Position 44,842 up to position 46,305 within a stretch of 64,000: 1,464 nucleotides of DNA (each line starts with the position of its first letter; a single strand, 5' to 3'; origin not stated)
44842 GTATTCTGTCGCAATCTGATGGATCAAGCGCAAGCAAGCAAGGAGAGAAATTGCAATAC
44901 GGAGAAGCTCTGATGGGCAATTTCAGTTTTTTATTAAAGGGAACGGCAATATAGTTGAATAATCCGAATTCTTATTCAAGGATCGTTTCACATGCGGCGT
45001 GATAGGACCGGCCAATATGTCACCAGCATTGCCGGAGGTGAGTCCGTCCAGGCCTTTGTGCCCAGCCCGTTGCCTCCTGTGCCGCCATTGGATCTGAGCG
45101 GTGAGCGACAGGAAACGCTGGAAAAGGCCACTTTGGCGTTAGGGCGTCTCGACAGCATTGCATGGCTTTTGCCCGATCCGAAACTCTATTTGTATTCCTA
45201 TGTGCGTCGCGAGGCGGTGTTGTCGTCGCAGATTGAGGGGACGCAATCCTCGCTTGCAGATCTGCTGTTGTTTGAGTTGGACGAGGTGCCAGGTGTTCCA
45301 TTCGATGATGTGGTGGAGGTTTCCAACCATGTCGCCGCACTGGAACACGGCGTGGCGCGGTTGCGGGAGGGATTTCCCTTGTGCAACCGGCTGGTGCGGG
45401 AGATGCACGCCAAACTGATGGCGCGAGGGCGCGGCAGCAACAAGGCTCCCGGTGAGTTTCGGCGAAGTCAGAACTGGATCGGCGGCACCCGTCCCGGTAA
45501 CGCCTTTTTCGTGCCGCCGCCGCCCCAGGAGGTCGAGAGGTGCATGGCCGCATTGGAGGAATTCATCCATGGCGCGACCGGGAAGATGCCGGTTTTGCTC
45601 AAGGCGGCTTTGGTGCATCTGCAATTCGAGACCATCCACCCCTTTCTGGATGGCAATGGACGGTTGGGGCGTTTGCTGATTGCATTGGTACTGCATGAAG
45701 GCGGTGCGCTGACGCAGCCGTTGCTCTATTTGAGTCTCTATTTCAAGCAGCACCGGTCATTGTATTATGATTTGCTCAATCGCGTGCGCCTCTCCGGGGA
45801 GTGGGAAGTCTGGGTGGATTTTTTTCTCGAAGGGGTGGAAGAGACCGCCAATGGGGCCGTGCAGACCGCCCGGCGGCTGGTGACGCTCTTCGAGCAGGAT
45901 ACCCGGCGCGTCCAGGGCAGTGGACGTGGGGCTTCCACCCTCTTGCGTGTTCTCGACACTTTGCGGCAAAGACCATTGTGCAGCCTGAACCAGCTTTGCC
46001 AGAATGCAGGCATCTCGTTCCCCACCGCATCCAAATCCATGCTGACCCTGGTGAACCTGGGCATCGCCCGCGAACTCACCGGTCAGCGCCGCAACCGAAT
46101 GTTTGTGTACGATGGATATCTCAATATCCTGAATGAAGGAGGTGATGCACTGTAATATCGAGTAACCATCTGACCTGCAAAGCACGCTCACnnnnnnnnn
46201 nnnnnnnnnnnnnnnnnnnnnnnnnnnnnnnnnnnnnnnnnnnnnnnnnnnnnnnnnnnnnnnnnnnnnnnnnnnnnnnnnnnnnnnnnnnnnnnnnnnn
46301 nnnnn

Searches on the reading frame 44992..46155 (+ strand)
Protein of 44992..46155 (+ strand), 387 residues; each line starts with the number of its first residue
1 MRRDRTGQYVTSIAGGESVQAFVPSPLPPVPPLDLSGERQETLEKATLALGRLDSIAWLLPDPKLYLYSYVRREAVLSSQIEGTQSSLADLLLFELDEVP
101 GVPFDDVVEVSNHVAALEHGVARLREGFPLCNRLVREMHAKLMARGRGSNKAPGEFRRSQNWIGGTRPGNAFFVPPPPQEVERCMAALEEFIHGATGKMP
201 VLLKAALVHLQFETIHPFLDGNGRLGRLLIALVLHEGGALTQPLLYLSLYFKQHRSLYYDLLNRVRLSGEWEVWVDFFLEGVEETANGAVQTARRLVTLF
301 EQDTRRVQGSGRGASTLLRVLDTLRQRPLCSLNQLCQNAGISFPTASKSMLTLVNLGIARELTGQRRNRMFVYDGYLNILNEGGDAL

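Call 6: search_protein_families(library=pfam, proteins=[window:44992-46155:+], max_evalue=0.001)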
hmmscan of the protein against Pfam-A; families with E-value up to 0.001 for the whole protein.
window:44992-46155:+ (387 aa): 4 families
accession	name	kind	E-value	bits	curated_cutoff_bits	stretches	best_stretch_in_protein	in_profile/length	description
PF13784.11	Fic_N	-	7.5e-24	84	26.7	1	42-121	3-81/82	Fic/DOC family N-terminal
PF02661.23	Fic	-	1.4e-21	77.6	24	1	130-234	2-93/93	Fic/DOC family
PF09339.16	HTH_IclR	-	0.00012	22.2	22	1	318-360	6-49/52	IclR helix-turn-helix domain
PF07756.17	DUF1612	-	0.0005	20.7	30.1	0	193-306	20-125/127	Protein of unknown function (DUF1612)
